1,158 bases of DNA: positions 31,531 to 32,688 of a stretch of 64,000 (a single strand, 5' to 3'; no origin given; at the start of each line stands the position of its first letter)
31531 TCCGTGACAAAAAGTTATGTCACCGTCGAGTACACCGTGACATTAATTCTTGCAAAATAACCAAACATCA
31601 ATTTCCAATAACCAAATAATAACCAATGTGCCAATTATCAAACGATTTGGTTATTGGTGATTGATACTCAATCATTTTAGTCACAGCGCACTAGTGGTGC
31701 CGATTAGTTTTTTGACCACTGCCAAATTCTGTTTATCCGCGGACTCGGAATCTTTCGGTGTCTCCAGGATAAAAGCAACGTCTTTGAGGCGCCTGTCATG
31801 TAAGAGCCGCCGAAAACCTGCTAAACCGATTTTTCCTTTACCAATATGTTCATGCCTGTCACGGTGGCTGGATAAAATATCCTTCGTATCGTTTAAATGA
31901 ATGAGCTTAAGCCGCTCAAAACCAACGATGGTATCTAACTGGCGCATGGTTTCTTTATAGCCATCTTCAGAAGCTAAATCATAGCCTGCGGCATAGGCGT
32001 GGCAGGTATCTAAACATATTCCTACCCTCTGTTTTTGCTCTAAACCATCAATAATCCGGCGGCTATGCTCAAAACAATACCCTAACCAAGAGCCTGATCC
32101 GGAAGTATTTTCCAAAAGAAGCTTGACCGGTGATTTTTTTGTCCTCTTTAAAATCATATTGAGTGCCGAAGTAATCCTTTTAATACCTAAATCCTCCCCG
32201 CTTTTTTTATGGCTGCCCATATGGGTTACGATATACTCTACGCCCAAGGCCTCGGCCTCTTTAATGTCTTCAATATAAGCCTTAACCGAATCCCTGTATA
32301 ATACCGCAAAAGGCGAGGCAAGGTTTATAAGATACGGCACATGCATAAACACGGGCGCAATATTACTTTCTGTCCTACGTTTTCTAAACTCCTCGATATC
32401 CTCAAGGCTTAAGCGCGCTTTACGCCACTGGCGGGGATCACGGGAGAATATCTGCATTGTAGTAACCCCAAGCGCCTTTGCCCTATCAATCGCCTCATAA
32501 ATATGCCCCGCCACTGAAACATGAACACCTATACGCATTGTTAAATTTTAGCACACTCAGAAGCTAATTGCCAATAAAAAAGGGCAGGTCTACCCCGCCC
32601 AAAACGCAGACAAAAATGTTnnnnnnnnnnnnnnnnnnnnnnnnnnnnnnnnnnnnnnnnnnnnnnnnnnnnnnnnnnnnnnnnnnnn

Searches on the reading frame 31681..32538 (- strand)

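Call 17: search_protein_families(library=pfam, proteins=[window:31681-32538:-], max_evalue=0.01)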
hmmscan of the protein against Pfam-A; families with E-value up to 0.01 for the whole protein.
window:31681-32538:- (285 aa): 1 family
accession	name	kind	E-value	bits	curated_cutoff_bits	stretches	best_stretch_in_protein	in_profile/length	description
PF01261.30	AP_endonuc_2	-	2.8e-53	181.6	31.1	1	17-273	1-244/249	Xylose isomerase-like TIM barrel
